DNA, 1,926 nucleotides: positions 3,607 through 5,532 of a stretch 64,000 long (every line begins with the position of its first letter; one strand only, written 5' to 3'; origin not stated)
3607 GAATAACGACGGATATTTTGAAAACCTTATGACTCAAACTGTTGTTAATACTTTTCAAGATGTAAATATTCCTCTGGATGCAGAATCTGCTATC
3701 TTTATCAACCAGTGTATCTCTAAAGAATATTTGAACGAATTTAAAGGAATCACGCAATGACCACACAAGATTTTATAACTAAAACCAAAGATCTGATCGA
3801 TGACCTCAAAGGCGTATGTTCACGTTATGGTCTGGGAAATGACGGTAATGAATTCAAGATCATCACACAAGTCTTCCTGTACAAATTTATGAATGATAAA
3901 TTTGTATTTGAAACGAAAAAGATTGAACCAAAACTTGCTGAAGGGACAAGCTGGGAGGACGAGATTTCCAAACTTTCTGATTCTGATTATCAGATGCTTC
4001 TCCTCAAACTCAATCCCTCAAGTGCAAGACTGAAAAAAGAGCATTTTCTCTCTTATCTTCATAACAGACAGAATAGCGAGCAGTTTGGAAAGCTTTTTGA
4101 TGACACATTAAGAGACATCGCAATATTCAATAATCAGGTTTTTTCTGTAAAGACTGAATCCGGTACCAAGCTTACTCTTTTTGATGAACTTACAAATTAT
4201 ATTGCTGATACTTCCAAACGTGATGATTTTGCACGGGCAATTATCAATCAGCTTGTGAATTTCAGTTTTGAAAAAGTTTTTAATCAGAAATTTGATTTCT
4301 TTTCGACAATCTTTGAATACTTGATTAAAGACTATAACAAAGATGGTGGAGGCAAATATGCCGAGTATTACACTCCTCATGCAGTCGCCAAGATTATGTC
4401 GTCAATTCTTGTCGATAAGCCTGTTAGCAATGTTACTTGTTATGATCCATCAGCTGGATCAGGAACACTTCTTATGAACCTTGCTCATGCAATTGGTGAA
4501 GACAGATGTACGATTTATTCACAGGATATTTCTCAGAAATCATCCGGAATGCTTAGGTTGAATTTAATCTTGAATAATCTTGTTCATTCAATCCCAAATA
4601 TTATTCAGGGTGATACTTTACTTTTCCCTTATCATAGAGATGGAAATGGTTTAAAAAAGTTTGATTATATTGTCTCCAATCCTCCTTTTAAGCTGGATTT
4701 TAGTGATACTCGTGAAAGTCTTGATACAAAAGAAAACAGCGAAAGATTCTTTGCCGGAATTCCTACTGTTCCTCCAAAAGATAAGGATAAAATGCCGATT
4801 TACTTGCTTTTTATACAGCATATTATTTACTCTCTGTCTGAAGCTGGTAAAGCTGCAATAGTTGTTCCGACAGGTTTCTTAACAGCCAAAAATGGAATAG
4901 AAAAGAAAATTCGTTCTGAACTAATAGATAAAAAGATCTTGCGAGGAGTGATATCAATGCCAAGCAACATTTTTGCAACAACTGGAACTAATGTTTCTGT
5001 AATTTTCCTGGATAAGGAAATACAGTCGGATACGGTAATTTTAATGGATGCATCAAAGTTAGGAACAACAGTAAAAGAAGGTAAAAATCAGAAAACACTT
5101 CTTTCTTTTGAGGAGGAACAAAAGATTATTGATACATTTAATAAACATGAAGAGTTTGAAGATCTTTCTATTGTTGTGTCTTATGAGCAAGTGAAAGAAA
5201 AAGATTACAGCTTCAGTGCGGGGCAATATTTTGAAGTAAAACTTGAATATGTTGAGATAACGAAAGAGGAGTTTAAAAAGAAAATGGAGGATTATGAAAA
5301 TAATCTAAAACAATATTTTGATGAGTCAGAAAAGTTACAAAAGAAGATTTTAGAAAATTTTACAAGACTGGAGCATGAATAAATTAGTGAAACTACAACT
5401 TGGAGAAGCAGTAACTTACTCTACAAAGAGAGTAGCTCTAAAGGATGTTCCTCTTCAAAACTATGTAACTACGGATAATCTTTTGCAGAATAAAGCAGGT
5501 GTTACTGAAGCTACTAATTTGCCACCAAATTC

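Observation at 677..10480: Type I R-M (hsdRMS) and a Gabija-like OLD-nuclease/UvrD-helicase pair arranged as one contiguous, translationally coupled operon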

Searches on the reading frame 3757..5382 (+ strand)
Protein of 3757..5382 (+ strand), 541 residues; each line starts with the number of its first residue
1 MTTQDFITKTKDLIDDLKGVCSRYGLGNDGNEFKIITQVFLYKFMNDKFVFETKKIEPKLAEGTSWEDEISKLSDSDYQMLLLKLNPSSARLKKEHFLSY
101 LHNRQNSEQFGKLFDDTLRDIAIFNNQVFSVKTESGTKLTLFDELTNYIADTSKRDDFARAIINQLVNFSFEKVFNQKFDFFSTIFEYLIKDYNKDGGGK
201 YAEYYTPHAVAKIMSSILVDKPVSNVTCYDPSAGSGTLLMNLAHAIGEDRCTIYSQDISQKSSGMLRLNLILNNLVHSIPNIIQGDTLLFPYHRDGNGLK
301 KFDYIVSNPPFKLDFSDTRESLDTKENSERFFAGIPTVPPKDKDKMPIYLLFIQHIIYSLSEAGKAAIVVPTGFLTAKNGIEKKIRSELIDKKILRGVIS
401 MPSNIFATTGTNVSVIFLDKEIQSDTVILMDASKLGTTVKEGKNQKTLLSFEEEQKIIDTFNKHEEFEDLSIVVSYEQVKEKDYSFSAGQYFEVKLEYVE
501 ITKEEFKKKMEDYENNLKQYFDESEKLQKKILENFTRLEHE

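Call 3: search_protein_families(library=pfam, proteins=[window:3757-5382:+], max_evalue=0.01)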
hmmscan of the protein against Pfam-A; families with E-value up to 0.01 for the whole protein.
window:3757-5382:+ (541 aa): 3 families
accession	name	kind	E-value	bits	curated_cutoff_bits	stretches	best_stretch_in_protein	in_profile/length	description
PF02384.22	N6_Mtase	-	6.5e-67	226.5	20.4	1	179-495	3-306/311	N-6 DNA Methylase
PF07669.17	Eco57I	-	8.5e-09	36.2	25.3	1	297-406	70-171/171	Eco57I restriction-modification methylase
PF05175.20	MTS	-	0.0046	17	23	0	227-314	34-111/170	Methyltransferase small domain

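Call 4: search_protein_families(library=padloc, proteins=[window:3757-5382:+], max_evalue=0.01)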
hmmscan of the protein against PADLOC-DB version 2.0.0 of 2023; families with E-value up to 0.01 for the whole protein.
window:3757-5382:+ (541 aa): 30 families (the best 25 are shown)
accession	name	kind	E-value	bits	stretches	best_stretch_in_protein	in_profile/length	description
PDLC03033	MTase_I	-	9.3e-265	877.6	1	1-540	1-540/541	Type I methyltransferase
PDLC03027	MTase_I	-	6.5e-59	198.2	1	166-532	122-479/810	Type I methyltransferase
PDLC03022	MTase_I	-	1.2e-56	190.5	1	40-493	34-475/857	Type I methyltransferase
PDLC03031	MTase_I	-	5.3e-43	145.3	1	110-492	90-484/834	Type I methyltransferase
PDLC03021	MTase_I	-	1.3e-41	141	1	123-523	85-484/491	Type I methyltransferase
PDLC03035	MTase_I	-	3.9e-38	129.4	2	158-445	130-415/653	Type I methyltransferase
PDLC03032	MTase_I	-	1.4e-35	120.6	1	179-492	137-439/1001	Type I methyltransferase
PDLC03240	MTase_II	-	1.1e-34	118.2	1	142-536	120-508/511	Type II methyltransferase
PDLC03029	MTase_I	-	3.4e-29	99.8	1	167-537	145-520/661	Type I methyltransferase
PDLC03020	MTase_I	-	2.7e-28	97.2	1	176-407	159-392/410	Type I methyltransferase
PDLC03026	MTase_I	-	2.4e-27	94.2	1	161-426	105-361/487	Type I methyltransferase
PDLC03038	MTase_I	-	2.4e-27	93.2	1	125-489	95-448/896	Type I methyltransferase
PDLC03039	MTase_I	-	2.2e-26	90.2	1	104-494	82-451/708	Type I methyltransferase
PDLC03028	MTase_I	-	2e-25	87.1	1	155-493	851-1191/1236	Type I methyltransferase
PDLC03019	MTase_I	-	2.9e-24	83.4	1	169-531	137-495/932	Type I methyltransferase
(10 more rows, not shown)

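Call 5: search_protein_families(library=ncbifam, proteins=[window:3757-5382:+], max_evalue=0.01)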
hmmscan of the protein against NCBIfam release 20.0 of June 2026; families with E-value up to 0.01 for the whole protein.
window:3757-5382:+ (541 aa): 4 families
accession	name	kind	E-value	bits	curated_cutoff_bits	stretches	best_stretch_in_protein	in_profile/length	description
TIGR00497.1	hsdM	equivalog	7.1e-51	173.5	242.75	1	155-501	153-495/515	type I restriction-modification system subunit M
NF047738.1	antiphage_MADS2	equivalog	2.2e-13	49.4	720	2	299-424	440-570/654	methylation-associated defense system DNA methyltransferase MAD2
TIGR03534.1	RF_mod_PrmC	equivalog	1.3e-07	31.3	199.1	1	217-311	84-166/253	peptide chain release factor N(5)-glutamine methyltransferase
TIGR00536.1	hemK_fam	subfamily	7.9e-05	21.9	115.5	1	229-311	119-192/286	HemK family protein methyltransferase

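Call 16: find_encoding_contigs(protein=window:3757-5382:+, flank=10000, max_places=8)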
Protein window:3757-5382:+ (541 aa): no gene with exactly this product is on record in the collection.

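Call 17: find_related_loci(query=window:3757-5382:+, collection=metagenome_contigs, flank=10000)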
Query window:3757-5382:+ (541 aa) in metagenome_contigs; peptide patterns used: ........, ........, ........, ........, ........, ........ (x = any residue, [..] = any of these).
600 stretches matched a pattern (row limit reached: there are more); 541 encode a relative of the query (tblastn E <= 1e-3); the best 80 are kept; 80 distinct loci.
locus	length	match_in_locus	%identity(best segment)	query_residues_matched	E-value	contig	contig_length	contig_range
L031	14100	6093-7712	75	1-541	0e+0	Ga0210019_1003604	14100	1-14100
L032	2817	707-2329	75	1-541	0e+0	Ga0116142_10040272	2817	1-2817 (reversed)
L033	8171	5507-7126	74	3-541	0e+0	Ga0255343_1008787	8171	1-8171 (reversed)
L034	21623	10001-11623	74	1-541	0e+0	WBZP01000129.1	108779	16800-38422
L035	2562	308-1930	73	1-541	0e+0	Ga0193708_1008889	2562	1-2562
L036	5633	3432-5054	74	1-541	0e+0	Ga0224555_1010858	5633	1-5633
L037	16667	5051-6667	74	1-539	0e+0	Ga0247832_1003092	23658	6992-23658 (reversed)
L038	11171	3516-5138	73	1-541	0e+0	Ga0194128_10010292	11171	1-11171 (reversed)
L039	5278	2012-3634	73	1-541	0e+0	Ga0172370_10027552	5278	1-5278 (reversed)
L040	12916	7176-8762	75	1-531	0e+0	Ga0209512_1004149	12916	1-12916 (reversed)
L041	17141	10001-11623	72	1-541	0e+0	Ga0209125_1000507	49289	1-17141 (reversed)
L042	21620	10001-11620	73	1-540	0e+0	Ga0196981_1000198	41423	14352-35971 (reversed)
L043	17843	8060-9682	73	1-541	0e+0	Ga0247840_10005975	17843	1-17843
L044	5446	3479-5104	74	1-541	0e+0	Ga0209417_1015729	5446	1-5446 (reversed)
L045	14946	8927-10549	73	1-541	0e+0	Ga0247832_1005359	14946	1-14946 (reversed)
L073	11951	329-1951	73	1-541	0e+0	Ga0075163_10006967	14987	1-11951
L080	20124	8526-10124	71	1-531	0e+0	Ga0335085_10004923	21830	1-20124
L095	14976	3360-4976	69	1-539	0e+0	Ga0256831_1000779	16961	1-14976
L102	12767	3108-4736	68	1-539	0e+0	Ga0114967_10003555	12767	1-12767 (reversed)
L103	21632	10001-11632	66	1-541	0e+0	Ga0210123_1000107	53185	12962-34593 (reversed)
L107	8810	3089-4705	67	2-541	0e+0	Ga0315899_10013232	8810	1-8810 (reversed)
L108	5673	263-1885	67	1-541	0e+0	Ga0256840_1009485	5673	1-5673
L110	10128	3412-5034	67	1-541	0e+0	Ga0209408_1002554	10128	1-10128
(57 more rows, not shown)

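Call 18: find_homologous_proteins(query=window:3757-5382:+, max_evalue=1e-50)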
Query window:3757-5382:+ (541 aa): 8000 proteins with E <= 1e-50 among 8000 candidates; the best 120 are listed.
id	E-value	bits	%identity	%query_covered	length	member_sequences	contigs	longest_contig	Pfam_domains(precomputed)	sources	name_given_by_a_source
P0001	0.0e+0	1078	90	100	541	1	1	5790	PF02384.23,PF07669.18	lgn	-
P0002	0.0e+0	1069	89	100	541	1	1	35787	PF02384.23,PF07669.18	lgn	-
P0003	2.0e-292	988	80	100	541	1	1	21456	PF02384.23,PF07669.18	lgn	-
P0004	4.6e-282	954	79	100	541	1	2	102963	PF02384.23,PF07669.18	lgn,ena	-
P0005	5.4e-282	954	78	100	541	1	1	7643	PF02384.23,PF07669.18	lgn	-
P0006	5.2e-280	947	78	100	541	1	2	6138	PF02384.23,PF07669.18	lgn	-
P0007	2.1e-279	945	77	100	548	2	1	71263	PF02384.23,PF07669.18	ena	-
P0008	2.7e-279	945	77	100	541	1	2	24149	PF02384.23,PF07669.18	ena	-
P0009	5.9e-279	944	78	100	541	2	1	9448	PF02384.23,PF07669.18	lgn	-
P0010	1.3e-278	943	77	100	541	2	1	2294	PF02384.23,PF07669.18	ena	-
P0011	1.5e-278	943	77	100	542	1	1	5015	PF02384.23,PF07669.18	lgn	-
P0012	2.0e-278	942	77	100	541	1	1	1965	PF02384.23,PF07669.18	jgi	jgi:type I restriction enzyme M protein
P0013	2.3e-277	939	77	100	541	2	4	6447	PF02384.23,PF07669.18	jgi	-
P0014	4.3e-277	938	77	100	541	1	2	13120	PF02384.23,PF07669.18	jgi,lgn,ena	-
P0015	9.9e-276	933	76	100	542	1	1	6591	PF02384.23,PF07669.18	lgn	-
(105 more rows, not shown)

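Call 20: find_encoding_contigs(protein=P0002, flank=10000, max_places=3)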
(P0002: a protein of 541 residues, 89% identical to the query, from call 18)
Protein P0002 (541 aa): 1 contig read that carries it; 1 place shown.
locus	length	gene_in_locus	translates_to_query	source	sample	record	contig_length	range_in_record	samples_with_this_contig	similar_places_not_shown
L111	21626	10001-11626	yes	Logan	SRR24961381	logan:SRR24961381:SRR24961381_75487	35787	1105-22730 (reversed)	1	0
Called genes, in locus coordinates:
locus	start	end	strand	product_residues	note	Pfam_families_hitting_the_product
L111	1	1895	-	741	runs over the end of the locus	PF01315:Ald_Xan_dh_C, PF02738:MoCoBD_1, PF20256:MoCoBD_2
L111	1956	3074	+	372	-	PF05175:MTS, PF03602:Cons_hypoth95 (weak), PF06325:PrmA (weak), PF13847:Methyltransf_31, PF08242:Methyltransf_12 (weak), PF13649:Methyltransf_25 (weak)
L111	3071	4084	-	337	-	-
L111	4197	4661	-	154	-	-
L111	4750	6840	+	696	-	PF02463:SMC_N, PF13175:AAA_15, PF13476:AAA_23, PF13514:AAA_27 (weak), PF13555:AAA_29, PF13304:AAA_21 (weak)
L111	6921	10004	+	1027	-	PF04313:HSDR_N, PF04851:ResIII, PF18766:SWI2_SNF2, PF22679:T1R_D3-like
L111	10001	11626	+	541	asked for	PF02384:N6_Mtase, PF07669:Eco57I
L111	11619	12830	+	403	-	PF01420:Methylase_S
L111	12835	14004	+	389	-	-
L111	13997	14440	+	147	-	PF13470:PIN_3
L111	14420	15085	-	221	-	-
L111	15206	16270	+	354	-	-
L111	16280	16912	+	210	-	-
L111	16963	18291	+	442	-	PF02195:ParB_N, PF01555:N6_N4_Mtase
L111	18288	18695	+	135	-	-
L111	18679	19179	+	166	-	-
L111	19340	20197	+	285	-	PF17289:Terminase_6C (weak)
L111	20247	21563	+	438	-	PF00239:Resolvase, PF07508:Recombinase, PF13408:Zn_ribbon_recom (weak)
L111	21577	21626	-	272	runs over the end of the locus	-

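Call 21: find_encoding_contigs(protein=P0001, flank=10000, max_places=3)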
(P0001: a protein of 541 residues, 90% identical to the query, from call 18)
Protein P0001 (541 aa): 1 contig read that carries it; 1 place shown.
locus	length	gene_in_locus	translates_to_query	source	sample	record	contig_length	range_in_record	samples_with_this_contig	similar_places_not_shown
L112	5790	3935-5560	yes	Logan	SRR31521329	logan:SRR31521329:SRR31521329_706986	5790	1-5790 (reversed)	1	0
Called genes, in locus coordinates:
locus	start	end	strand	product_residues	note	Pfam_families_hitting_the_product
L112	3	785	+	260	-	?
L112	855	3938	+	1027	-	PF04313:HSDR_N, PF04851:ResIII, PF18766:SWI2_SNF2, PF22679:T1R_D3-like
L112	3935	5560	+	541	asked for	PF02384:N6_Mtase, PF07669:Eco57I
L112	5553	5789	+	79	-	?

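Call 56: search_protein_families(library=padloc, proteins=[L111:12835-14004:+, L111:13997-14440:+, L111:4750-6840:+], max_evalue=0.001)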
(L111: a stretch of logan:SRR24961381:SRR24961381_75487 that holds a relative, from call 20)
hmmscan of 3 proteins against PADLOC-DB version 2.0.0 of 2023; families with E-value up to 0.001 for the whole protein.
L111:12835-14004:+ (389 aa): 0 families

L111:13997-14440:+ (147 aa): 0 families

L111:4750-6840:+ (696 aa): 93 families (the best 25 are shown)
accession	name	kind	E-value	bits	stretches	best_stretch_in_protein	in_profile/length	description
PDLC02979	AriA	-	1.8e-24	85.2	1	12-392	3-373/373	-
PDLC00091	GajA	-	1.7e-22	78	2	11-90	2-83/627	AAA ATPase domain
PDLC00096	GajA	-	5.3e-22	76.3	2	11-87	2-79/630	AAA ATPase domain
PDLC00090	GajA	-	2.5e-21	74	2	171-457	129-435/659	AAA ATPase domain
PDLC04168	GajA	-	2.8e-19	67.3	2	12-59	4-51/570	-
PDLC00102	GajA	-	3.3e-19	66.7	2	11-57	2-48/532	AAA ATPase domain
PDLC02358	Old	-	3.5e-19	67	2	278-527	222-457/578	Old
PDLC00069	GajA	-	4.7e-19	66.3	2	11-60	2-51/687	AAA ATPase domain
PDLC00071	GajA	-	5.9e-19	66.3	1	11-79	2-70/588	AAA ATPase domain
PDLC03878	NsnB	-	2.2e-18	65.1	2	185-431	98-318/345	-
PDLC00098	GajA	-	1.4e-17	61.6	2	12-59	3-50/534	AAA ATPase domain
PDLC00067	GajA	-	2.3e-17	60.7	2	311-471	272-430/604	AAA ATPase domain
PDLC00072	GajA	-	2.6e-17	60.5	1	11-460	2-460/709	AAA ATPase domain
PDLC00099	GajA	-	8.5e-16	56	1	11-89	2-80/626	AAA ATPase domain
PDLC02980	AriA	-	4.5e-15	54.4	2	34-60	1-28/304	-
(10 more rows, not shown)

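Call 70: search_protein_families(library=padloc, proteins=[L031:8987-9751:+, L043:12012-14084:+, L073:3199-4101:+, L080:11477-12289:+, L095:6274-7206:+, L102:5945-6886:+, L108:3159-4082:+, L110:6285-8405:+, L107:5976-6560:+, L103:12902-13447:+], max_evalue=0.0001)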
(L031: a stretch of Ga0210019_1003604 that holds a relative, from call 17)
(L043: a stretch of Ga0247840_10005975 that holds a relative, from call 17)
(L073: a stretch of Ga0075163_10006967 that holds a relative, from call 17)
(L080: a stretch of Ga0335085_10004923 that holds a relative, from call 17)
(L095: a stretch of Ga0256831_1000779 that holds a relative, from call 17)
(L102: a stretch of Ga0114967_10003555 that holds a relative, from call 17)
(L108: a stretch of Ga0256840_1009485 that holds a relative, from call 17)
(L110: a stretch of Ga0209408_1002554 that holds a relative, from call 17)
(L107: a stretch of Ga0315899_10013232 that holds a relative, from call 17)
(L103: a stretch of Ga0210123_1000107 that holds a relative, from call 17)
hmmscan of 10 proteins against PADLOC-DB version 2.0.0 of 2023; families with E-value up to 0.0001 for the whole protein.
L031:8987-9751:+ (255 aa): 0 families

L043:12012-14084:+ (691 aa): 30 families (the best 25 are shown)
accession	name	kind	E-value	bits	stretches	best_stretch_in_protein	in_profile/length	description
PDLC02693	Orf5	-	1.7e-185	616.1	1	11-551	2-542/543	Orf5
PDLC02702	Orf5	-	2.9e-92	308.2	1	17-551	2-541/543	Orf5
PDLC04157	HEC-06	-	5.4e-68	227.9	1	16-551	21-555/558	-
PDLC04155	HEC-06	-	7.2e-65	217.5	1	10-552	14-559/562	-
PDLC04154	HEC-06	-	4.8e-64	215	1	1-551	7-564/569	-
PDLC02687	Orf5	-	5.3e-51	172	1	1-536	1-543/543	Orf5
PDLC02700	Orf5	-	6.8e-48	161.7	1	16-551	10-555/555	Orf5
PDLC02695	Orf5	-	8.6e-42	141.3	2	2-99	4-104/601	Orf5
PDLC02691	Orf5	-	1e-34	118.1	2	161-551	182-579/579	Orf5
PDLC02692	Orf5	-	1.5e-34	117.7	1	16-551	6-556/558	Orf5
PDLC02701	Orf5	-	5.7e-32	108.9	2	11-390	13-419/596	Orf5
PDLC02686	Orf5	-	1.7e-28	97.5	1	17-551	20-566/566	Orf5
PDLC03655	mREase_IV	-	2.4e-28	97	2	168-431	203-472/629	Type IV methyl-directed restriction enzyme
PDLC04945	PDC-S18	-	8.8e-27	92.2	1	563-684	178-301/302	-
PDLC04946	PDC-S18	-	1.3e-23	81.6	1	565-687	199-323/365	-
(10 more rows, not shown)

L073:3199-4101:+ (301 aa): 2 families
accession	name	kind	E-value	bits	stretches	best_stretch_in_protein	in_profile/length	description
PDLC04945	PDC-S18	-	6.1e-139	460.5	1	1-300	1-300/302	-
PDLC04946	PDC-S18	-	7.5e-58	194.3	1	3-299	23-318/365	-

L080:11477-12289:+ (271 aa): 1 family
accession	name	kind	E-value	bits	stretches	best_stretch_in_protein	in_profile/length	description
PDLC02411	Aga_Helical-REase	-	2.8e-05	21.5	1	185-247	291-350/378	Class II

L095:6274-7206:+ (311 aa): 4 families
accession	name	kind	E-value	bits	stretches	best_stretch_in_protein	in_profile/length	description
PDLC01652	WYL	-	1.9e-23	81.6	1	134-302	19-159/162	"CAS-I,CAS-II,CAS-III,CAS-IV,CAS-V,CAS-VI; associated_signaling"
PDLC01457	WYL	-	2.2e-18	64.7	1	13-293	8-229/229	"CAS-I,CAS-II,CAS-III,CAS-IV,CAS-V,CAS-VI; associated_signaling"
PDLC03787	RTasWYL-YodC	-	6.2e-05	20.3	1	105-202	171-267/354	DRT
PDLC01766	Cas3c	-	6.5e-05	19.3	1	178-299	188-307/1009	-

L102:5945-6886:+ (314 aa): 4 families
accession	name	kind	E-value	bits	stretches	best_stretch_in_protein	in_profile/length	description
PDLC04912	PDC-S11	-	8.3e-128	424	1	2-313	5-312/313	-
PDLC04911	PDC-S11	-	1.4e-121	403.7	1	2-312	5-313/318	-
PDLC04914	PDC-S11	-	3.5e-79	264.2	1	2-314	5-311/314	-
PDLC04913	PDC-S11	-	2.3e-24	84.1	1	97-313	148-366/375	-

L108:3159-4082:+ (308 aa): 3 families
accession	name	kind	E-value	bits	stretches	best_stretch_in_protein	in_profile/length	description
PDLC01652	WYL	-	4.4e-22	77.1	1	133-301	18-160/162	"CAS-I,CAS-II,CAS-III,CAS-IV,CAS-V,CAS-VI; associated_signaling"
PDLC01457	WYL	-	6e-12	43.6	1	17-290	12-228/229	"CAS-I,CAS-II,CAS-III,CAS-IV,CAS-V,CAS-VI; associated_signaling"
PDLC01766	Cas3c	-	2.3e-07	27.4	1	175-302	186-312/1009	-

L110:6285-8405:+ (707 aa): 0 families

L107:5976-6560:+ (195 aa): 0 families

L103:12902-13447:+ (182 aa): 7 families
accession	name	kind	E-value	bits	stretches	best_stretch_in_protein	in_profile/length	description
PDLC00216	KwaA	-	2.6e-15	55.1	1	1-180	1-170/173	Unknown function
PDLC00221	KwaA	-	6.6e-13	47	1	65-180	55-169/173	Unknown function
PDLC00210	KwaA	-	5.9e-09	34.3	1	49-167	33-157/169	Unknown function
PDLC00215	KwaA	-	2.6e-08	31.7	1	53-167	59-181/196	Unknown function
PDLC00213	KwaA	-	9.2e-07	26.6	1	23-180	25-191/197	Unknown function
PDLC00208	KwaA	-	3.2e-06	24.9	1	17-161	19-163/190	Unknown function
PDLC00217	KwaA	-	6.6e-05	20.6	1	49-161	52-164/193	Unknown function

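Call 71: search_protein_families(library=pfam, proteins=[L031:8987-9751:+, L043:12012-14084:+, L073:3199-4101:+, L080:11477-12289:+, L095:6274-7206:+, L102:5945-6886:+, L108:3159-4082:+, L110:6285-8405:+, L111:12835-14001:+], max_evalue=0.001)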
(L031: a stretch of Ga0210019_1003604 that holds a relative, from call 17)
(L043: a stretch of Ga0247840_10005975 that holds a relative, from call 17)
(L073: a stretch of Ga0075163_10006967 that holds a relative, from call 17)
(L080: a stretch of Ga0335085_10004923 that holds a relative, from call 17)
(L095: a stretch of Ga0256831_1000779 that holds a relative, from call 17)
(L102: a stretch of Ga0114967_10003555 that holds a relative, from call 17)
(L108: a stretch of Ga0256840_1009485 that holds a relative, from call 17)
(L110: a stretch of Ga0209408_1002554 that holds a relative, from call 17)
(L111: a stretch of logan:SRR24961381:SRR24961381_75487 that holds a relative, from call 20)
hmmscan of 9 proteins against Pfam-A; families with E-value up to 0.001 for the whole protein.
L031:8987-9751:+ (255 aa): 0 families

L043:12012-14084:+ (691 aa): 3 families
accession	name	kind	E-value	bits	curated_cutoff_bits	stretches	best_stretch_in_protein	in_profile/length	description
PF03235.19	GmrSD_N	-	3.1e-33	116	33.2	1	11-220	4-198/199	GmrSD restriction endonuclease, N-terminal domain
PF07510.16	GmrSD_C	-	3.4e-26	92.2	23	1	411-545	2-137/138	GmrSD restriction endonucleases, C-terminal domain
PF18899.5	DUF5655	-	6.3e-14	52.4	24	1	581-686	7-108/109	Domain of unknown function (DUF5655)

L073:3199-4101:+ (301 aa): 2 families
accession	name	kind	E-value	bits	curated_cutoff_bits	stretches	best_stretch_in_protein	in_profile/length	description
PF18899.5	DUF5655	-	7.4e-12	45.7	24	1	192-299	2-104/109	Domain of unknown function (DUF5655)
PF22777.1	VKGC_lumenal_dom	-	0.00064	20.1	27.7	1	59-150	48-139/152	Vitamin K-dependent gamma-carboxylase, lumenal domain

L080:11477-12289:+ (271 aa): 1 family
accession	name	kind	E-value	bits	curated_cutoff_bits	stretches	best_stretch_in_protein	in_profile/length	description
PF18742.7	DpnII-MboI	-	2.6e-11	43.7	27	1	130-260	9-138/150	REase_DpnII-MboI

L095:6274-7206:+ (311 aa): 2 families
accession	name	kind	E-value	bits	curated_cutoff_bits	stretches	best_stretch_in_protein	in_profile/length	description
PF13280.12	WYL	-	6.4e-12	45.7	21.8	1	135-196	3-70/70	WYL domain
PF25583.1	WCX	-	0.00012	22.8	23.9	1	225-301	2-72/76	WCX domain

L102:5945-6886:+ (314 aa): 1 family
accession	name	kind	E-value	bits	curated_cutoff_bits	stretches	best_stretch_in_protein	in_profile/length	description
PF14088.11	DUF4268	-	1.9e-28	99.7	27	1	176-310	1-139/140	Domain of unknown function (DUF4268)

L108:3159-4082:+ (308 aa): 2 families
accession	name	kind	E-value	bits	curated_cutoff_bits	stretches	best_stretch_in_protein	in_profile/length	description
PF13280.12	WYL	-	6.2e-09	36.2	21.8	1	135-195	3-69/70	WYL domain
PF25583.1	WCX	-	2.2e-05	25.1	23.9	1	224-300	1-73/76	WCX domain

L110:6285-8405:+ (707 aa): 0 families

L111:12835-14001:+ (389 aa): 0 families
